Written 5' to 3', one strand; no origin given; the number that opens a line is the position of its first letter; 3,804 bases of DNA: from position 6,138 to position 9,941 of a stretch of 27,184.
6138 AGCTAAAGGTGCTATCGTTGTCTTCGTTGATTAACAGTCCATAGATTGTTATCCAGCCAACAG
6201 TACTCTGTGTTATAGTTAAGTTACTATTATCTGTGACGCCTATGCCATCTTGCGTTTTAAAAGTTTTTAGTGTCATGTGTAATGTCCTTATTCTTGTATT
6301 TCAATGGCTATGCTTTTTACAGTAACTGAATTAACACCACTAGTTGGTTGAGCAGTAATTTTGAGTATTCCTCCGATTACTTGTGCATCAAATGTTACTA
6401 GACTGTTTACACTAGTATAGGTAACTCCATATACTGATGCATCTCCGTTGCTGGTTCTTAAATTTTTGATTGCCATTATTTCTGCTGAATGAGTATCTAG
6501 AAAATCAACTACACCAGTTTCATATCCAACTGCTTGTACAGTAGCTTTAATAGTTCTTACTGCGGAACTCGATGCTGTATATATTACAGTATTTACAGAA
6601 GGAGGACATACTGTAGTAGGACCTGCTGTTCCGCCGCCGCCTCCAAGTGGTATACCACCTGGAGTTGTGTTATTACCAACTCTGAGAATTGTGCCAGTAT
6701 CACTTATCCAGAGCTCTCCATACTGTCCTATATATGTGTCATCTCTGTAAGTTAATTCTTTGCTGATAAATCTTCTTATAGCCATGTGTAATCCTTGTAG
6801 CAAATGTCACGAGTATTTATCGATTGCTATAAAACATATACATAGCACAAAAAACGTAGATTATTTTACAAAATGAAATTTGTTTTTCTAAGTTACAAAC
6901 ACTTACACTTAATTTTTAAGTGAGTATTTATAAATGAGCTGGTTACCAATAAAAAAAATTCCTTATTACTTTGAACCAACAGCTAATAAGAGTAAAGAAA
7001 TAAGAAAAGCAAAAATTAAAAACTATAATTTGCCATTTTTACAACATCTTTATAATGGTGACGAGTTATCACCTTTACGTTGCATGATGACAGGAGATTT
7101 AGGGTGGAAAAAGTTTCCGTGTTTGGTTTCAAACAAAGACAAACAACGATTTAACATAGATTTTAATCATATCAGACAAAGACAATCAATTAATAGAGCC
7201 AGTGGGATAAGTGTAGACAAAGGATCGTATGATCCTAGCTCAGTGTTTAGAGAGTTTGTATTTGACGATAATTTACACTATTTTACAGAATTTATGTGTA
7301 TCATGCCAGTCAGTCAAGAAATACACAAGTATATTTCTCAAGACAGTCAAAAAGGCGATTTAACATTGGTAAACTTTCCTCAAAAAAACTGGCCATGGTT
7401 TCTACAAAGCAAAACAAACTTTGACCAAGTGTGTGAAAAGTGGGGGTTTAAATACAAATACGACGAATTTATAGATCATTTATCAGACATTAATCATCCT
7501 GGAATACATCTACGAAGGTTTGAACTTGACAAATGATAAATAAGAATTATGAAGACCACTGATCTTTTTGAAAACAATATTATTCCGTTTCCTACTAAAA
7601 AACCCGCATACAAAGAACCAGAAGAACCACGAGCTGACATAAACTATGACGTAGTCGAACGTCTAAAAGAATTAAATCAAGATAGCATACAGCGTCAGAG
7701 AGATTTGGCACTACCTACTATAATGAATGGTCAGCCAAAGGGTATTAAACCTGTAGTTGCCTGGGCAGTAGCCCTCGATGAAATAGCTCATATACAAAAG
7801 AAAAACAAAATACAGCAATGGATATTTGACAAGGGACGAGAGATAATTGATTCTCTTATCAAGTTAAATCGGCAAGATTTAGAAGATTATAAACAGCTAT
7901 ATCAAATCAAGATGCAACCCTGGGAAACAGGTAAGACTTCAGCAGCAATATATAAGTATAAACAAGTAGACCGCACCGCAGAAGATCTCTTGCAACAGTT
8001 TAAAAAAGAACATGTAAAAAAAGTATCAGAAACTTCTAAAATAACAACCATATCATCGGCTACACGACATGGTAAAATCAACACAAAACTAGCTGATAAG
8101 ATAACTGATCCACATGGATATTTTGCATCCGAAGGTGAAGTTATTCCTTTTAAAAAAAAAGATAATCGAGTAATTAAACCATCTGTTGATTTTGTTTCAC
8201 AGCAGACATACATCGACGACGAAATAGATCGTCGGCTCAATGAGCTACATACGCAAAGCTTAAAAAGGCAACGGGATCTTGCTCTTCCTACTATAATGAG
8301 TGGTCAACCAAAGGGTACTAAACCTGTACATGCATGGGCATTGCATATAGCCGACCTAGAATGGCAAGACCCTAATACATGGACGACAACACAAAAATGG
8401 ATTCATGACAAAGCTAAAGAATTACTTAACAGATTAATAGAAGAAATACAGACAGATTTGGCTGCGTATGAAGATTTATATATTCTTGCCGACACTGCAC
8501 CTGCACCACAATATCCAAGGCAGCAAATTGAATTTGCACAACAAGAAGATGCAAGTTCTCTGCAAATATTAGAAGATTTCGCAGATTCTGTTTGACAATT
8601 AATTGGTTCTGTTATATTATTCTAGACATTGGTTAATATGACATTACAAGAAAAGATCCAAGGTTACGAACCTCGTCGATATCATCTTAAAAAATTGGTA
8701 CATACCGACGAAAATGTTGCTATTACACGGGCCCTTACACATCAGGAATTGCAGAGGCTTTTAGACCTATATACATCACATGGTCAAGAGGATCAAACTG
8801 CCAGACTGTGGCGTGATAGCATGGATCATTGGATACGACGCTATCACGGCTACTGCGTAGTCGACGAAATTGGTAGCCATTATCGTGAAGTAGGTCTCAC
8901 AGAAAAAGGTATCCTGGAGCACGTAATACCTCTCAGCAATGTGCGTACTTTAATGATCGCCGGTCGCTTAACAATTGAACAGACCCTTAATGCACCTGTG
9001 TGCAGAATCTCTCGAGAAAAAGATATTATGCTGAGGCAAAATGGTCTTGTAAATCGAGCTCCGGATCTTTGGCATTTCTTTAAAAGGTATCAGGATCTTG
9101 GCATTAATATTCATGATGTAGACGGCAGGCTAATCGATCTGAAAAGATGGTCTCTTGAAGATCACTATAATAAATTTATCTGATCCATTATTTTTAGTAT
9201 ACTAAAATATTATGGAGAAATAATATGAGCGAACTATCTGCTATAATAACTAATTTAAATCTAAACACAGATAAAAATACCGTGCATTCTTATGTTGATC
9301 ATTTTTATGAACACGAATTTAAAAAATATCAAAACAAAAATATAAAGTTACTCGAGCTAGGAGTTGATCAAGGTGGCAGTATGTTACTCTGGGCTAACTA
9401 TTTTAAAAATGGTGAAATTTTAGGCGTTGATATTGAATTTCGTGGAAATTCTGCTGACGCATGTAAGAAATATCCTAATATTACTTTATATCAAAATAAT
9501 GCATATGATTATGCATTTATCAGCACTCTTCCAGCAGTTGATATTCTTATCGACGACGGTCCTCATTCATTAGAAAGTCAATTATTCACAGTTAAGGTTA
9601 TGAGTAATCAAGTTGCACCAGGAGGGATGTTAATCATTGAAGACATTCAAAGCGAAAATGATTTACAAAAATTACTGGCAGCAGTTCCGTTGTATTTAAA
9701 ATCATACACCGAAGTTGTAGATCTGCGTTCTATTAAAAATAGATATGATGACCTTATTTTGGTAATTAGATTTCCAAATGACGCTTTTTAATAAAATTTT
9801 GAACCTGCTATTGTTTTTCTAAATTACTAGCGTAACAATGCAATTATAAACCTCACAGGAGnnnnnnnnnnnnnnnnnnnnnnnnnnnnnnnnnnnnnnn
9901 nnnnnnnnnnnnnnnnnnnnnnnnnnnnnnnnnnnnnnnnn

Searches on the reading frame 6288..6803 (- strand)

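Call 8: search_protein_families(library=phrogs, proteins=[window:6288-6803:-], max_evalue=0.001)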
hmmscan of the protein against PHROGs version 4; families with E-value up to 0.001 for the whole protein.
window:6288-6803:- (171 aa): 1 family
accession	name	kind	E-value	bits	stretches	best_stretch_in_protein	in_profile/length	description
phrog_36222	-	unknown function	0.00018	21.7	1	8-92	7-93/350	-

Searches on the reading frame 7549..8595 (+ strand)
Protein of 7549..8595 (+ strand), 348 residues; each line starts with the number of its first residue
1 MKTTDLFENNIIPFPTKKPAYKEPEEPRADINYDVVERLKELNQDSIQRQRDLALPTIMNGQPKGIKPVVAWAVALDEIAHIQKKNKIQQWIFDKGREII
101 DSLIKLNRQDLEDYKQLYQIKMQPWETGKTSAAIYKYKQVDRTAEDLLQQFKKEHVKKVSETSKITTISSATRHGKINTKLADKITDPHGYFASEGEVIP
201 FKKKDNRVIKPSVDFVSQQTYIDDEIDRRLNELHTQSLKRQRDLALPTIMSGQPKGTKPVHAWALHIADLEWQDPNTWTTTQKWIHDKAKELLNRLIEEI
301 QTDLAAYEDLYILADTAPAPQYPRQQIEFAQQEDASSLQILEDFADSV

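Call 8: search_protein_families(library=phrogs, proteins=[window:7549-8595:+], max_evalue=0.001)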
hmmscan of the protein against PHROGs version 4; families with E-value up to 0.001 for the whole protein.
window:7549-8595:+ (348 aa): 0 families

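Call 31: search_protein_families(library=pfam, proteins=[window:7549-8595:+], max_evalue=0.01)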
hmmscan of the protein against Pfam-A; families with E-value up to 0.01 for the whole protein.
window:7549-8595:+ (348 aa): 1 family
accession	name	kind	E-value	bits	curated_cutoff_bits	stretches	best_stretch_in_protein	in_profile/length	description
PF22688.2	Hda_lid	-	0.0036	17.7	27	0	36-58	39-61/65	Hda, lid domain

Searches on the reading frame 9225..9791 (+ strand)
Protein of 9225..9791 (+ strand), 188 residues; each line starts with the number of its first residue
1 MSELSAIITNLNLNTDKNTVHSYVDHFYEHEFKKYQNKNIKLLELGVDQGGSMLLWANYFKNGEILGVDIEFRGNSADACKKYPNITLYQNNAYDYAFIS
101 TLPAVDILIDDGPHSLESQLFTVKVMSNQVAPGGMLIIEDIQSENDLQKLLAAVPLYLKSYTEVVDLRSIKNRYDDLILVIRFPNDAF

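Call 8: search_protein_families(library=phrogs, proteins=[window:9225-9791:+], max_evalue=0.001)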
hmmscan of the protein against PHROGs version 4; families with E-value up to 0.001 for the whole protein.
window:9225-9791:+ (188 aa): 1 family
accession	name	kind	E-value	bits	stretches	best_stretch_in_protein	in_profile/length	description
phrog_21658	-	other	1.1e-19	72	1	13-146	10-153/226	methyltransferase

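Call 30: search_protein_families(library=pfam, proteins=[window:9225-9791:+], max_evalue=0.1)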
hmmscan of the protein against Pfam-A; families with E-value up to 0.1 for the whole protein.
window:9225-9791:+ (188 aa): 4 families
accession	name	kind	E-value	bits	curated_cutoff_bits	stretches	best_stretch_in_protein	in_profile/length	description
PF13578.12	Methyltransf_24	-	9.3e-08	33.3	26.3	1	43-141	1-105/105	Methyltransferase domain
PF13847.12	Methyltransf_31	-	0.0006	20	27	1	37-156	2-127/145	Methyltransferase domain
PF04989.18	RMNT_CmcI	-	0.0019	18.4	23.2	1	42-141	36-148/206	Rhamnosyl O-methyltransferase/CmcI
PF03291.22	mRNA_G-N7_MeTrfase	-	0.0059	16.2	26.6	1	6-131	33-150/315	mRNA (guanine-N(7))-methyltransferase domain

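Call 41: search_protein_families(library=ncbifam, proteins=[window:9225-9791:+], max_evalue=0.1)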
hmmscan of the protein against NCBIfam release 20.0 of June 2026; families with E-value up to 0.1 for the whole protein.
window:9225-9791:+ (188 aa): 0 families

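Call 83: search_protein_families(library=padloc, proteins=[window:9225-9791:+], max_evalue=0.01)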
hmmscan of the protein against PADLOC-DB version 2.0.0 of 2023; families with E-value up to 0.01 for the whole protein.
window:9225-9791:+ (188 aa): 0 families
